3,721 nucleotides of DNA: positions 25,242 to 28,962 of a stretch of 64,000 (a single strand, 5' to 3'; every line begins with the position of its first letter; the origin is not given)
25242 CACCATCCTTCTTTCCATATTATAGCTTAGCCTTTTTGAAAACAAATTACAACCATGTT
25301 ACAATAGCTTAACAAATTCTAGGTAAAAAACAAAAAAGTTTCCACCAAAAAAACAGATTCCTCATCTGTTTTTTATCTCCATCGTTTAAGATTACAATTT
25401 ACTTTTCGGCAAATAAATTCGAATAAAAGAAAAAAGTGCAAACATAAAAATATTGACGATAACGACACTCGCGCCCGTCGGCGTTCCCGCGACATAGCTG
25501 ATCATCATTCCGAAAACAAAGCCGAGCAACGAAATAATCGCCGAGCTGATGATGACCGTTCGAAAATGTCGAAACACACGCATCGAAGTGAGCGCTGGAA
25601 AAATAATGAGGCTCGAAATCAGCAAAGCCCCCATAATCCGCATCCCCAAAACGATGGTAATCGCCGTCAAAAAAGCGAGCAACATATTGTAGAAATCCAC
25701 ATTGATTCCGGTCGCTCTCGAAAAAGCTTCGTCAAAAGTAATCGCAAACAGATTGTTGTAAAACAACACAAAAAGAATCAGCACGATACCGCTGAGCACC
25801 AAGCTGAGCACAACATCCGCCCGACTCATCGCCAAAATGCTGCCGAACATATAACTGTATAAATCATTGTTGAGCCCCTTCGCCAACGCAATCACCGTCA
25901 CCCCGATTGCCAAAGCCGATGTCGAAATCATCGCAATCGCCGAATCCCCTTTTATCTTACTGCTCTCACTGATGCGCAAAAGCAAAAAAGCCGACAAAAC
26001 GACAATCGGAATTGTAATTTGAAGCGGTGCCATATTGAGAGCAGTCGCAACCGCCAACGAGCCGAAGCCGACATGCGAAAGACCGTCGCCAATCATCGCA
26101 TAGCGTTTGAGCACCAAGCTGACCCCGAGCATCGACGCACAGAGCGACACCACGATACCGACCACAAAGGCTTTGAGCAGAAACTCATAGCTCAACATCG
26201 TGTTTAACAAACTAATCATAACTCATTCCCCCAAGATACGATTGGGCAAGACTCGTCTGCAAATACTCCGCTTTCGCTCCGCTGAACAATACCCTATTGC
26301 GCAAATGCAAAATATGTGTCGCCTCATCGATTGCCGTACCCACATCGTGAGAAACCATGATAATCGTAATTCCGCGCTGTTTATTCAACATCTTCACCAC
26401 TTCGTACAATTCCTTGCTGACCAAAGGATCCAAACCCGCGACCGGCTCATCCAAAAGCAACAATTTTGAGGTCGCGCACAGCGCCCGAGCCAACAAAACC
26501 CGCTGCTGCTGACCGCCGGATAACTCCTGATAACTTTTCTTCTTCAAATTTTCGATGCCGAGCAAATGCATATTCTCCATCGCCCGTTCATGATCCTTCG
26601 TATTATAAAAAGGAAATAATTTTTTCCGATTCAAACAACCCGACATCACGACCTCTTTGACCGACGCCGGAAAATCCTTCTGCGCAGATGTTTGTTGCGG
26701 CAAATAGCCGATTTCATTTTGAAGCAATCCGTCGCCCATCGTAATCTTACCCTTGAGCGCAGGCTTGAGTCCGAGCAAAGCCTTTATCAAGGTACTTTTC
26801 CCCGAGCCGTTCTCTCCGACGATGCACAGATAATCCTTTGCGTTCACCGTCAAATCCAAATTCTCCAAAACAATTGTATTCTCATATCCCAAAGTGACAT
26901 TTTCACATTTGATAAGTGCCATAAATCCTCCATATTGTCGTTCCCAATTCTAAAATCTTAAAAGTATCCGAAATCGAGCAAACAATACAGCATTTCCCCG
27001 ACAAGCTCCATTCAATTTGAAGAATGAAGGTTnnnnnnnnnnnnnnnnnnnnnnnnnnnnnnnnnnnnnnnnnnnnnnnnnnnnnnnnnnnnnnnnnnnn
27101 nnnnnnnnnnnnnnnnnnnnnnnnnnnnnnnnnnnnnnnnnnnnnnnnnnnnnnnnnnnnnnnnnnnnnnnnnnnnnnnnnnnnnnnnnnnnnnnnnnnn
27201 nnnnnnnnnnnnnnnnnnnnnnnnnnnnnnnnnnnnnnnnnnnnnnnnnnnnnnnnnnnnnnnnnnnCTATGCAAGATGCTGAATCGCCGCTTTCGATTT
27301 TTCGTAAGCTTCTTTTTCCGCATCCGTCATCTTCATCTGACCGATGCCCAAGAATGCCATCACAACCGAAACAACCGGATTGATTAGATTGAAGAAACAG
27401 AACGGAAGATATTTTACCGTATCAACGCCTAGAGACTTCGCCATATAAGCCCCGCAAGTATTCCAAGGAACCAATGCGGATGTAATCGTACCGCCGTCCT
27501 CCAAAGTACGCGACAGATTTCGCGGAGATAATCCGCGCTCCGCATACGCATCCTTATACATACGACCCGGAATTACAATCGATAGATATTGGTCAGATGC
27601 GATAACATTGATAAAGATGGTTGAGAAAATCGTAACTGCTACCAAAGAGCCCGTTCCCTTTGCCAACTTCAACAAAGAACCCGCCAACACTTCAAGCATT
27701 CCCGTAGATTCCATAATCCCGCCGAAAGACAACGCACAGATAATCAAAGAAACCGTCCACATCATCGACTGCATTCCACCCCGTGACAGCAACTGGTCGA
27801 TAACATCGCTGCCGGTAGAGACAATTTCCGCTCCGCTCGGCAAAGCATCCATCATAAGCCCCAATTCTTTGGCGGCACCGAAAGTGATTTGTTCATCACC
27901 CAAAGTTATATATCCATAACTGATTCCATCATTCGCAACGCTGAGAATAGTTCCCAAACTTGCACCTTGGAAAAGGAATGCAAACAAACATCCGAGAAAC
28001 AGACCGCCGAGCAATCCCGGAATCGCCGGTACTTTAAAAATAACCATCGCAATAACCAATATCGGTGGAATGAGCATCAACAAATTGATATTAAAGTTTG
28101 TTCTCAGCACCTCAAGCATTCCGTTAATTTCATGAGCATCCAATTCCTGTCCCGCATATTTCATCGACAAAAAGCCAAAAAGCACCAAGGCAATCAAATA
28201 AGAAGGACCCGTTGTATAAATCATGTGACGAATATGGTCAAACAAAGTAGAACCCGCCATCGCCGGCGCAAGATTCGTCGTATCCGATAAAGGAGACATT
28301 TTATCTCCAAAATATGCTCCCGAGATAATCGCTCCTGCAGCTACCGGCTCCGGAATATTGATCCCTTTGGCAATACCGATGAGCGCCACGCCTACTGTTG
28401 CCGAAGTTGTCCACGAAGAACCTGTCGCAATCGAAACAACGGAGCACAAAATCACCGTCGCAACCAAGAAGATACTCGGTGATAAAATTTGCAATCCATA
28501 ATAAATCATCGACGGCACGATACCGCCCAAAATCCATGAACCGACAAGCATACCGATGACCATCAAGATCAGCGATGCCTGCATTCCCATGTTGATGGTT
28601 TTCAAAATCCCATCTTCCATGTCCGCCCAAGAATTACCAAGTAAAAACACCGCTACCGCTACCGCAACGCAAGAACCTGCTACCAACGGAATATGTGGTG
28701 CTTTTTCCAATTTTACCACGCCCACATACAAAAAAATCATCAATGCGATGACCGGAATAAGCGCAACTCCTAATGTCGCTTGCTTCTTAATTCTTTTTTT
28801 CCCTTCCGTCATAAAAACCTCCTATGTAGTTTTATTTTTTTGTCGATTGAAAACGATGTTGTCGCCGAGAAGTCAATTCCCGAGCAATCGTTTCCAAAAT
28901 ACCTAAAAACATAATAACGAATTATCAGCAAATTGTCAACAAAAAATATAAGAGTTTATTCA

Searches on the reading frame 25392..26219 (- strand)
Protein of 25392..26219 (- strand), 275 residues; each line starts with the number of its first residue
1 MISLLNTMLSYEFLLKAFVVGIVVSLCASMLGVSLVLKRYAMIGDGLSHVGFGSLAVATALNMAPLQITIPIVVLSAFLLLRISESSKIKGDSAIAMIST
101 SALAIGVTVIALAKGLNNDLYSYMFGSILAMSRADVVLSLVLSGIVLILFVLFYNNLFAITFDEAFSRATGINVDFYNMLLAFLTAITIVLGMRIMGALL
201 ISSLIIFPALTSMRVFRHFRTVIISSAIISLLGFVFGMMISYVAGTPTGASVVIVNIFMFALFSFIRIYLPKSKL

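Call 42: search_protein_families(library=pfam, proteins=[window:25392-26219:-])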
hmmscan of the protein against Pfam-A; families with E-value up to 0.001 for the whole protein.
window:25392-26219:- (275 aa): 2 families
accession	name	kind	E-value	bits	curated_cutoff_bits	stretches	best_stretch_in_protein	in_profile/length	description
PF00950.22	ABC-3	-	1.6e-60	205.3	20.1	1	10-263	1-254/258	ABC 3 transport family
PF01032.23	FecCD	-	7e-05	22.4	26.5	1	74-263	111-304/311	FecCD transport family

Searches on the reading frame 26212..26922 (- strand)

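Call 42: search_protein_families(library=pfam, proteins=[window:26212-26922:-])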
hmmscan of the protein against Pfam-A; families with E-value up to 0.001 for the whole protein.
window:26212-26922:- (236 aa): 8 families
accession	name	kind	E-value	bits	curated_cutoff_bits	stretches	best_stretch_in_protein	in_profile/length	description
PF00005.33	ABC_tran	-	2.2e-28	100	25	1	19-162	1-137/137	ABC transporter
PF13304.12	AAA_21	-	4.2e-16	60.3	27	2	109-195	220-301/304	AAA domain, putative AbiEii toxin, Type IV TA system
PF02463.25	SMC_N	-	4.4e-09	36.5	40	1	30-208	25-215/220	RecF/RecN/SMC N terminal domain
PF09818.15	ABC_ATPase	-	1.1e-05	25.1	23.2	0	127-209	151-248/283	P-loop domain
PF13401.12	AAA_22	-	3.3e-05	24.6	27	1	31-190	7-121/130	AAA domain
PF13555.12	AAA_29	-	4.4e-05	23.6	27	1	24-50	17-43/61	P-loop containing region of AAA domain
PF13476.12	AAA_23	-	0.00012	23.2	27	1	32-50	22-40/201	AAA domain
PF13175.12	AAA_15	-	0.00054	20.1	32.1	1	25-50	18-44/374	AAA ATPase domain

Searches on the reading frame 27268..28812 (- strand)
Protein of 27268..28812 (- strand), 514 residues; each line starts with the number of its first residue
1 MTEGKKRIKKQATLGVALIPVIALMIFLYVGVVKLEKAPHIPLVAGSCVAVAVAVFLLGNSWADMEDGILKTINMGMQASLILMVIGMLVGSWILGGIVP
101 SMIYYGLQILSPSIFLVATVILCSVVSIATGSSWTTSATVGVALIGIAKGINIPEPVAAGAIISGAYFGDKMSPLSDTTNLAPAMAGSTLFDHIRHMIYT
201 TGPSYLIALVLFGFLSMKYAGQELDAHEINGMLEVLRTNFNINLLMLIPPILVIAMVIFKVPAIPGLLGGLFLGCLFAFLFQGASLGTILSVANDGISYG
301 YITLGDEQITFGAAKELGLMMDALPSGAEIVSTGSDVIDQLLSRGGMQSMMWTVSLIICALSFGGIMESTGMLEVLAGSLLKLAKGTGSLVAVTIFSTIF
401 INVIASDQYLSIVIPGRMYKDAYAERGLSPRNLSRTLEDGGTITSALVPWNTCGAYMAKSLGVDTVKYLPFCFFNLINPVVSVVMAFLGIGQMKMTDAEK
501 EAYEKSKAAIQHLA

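Call 43: search_protein_families(library=pfam, proteins=[window:27268-28812:-])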
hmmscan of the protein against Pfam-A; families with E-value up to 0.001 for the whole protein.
window:27268-28812:- (514 aa): 2 families
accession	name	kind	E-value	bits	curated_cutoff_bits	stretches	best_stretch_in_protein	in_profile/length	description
PF03553.21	Na_H_antiporter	-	2e-61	208.4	23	2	330-490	136-303/303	Na+/H+ antiporter family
PF03600.22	CitMHS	-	0.00077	19.1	31.9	1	353-488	41-175/336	Citrate transporter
